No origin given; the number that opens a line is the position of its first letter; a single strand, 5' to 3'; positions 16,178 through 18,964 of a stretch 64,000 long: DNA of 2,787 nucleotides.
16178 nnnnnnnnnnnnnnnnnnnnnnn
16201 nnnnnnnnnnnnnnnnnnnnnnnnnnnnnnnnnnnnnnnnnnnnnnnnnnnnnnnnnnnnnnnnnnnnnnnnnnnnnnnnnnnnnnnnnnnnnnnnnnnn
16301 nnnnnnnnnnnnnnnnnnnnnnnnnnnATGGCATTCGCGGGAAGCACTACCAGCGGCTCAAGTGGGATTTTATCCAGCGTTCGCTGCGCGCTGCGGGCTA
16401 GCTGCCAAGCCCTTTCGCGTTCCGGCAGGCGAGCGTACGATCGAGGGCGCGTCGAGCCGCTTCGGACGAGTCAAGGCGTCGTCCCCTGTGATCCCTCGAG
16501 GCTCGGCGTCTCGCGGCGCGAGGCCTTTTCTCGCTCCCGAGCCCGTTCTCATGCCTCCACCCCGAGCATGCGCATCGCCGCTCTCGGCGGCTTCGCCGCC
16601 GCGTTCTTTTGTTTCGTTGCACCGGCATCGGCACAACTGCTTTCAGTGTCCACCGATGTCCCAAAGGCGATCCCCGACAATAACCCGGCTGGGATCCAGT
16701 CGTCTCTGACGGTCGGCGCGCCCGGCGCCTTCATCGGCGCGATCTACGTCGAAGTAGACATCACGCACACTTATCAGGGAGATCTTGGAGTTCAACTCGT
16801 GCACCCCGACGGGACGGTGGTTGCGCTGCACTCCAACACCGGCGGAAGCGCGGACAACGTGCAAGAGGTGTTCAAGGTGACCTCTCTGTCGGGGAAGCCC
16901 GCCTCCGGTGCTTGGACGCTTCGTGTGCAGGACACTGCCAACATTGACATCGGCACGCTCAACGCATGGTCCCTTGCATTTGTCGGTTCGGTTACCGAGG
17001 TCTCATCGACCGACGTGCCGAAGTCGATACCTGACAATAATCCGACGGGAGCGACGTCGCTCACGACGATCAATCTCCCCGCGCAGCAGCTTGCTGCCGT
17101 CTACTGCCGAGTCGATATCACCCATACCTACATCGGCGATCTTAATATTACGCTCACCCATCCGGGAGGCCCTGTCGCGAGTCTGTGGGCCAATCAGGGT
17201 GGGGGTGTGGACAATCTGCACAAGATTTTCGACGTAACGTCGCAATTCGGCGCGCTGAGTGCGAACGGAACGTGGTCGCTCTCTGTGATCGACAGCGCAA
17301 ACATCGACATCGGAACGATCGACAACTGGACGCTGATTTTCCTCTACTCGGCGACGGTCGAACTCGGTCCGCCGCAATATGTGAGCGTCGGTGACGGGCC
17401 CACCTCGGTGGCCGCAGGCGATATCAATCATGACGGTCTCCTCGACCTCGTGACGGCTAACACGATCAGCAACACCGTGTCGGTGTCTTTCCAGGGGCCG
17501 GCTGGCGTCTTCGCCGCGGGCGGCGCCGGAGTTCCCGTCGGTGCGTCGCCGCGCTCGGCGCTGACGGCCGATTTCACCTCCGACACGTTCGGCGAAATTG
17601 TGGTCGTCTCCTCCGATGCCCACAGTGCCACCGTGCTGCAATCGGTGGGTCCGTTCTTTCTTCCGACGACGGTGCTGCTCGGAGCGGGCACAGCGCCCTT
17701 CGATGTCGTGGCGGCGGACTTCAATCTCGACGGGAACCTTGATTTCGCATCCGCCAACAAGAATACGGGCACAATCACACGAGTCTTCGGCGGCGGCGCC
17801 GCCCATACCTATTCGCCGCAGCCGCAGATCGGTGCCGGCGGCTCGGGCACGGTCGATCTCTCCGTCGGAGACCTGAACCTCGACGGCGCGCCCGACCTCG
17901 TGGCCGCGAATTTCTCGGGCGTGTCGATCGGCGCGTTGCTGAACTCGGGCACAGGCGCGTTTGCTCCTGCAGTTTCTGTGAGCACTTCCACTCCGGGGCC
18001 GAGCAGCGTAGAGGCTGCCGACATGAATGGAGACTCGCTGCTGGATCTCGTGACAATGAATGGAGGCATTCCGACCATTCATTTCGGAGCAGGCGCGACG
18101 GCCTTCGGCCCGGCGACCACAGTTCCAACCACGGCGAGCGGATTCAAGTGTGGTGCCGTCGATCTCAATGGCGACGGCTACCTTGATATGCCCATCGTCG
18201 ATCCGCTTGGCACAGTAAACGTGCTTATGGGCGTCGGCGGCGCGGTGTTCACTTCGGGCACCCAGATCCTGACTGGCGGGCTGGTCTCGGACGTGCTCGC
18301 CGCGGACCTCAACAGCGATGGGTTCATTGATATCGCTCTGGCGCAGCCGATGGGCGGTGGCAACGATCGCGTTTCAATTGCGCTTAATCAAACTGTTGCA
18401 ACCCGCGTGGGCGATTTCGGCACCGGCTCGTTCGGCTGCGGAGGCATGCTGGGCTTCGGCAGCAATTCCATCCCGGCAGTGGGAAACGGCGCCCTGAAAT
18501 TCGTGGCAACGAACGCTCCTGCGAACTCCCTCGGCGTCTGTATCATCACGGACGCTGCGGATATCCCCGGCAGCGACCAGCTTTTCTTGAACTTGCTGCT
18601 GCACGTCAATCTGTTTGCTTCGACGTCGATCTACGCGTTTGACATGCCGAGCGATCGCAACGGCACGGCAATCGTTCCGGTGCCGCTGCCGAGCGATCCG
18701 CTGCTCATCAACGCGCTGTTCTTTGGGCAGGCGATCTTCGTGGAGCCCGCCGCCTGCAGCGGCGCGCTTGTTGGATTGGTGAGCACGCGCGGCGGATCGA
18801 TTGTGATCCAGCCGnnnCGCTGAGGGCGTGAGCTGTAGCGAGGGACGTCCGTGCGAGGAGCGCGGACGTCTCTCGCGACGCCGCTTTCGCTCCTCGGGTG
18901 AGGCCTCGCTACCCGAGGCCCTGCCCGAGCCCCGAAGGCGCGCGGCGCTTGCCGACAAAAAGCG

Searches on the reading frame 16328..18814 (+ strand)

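Call 7: search_protein_families(library=pfam, proteins=[window:16328-18814:+], max_evalue=0.01)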
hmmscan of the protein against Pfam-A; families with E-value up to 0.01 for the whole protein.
window:16328-18814:+ (829 aa): 4 families
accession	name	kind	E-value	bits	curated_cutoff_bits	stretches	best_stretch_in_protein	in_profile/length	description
PF01483.27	P_proprotein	-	1.6e-40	137.5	21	2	138-218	3-86/86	Proprotein convertase P-domain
PF13517.12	FG-GAP_3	-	1.5e-28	99.6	26.9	5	515-575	1-60/61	FG-GAP-like repeat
PF01839.29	FG-GAP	-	1.2e-16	60.6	22.1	1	358-379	2-23/37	FG-GAP repeat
PF13202.12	EF-hand_5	-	0.0077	16.1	25.9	0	610-621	7-18/25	EF hand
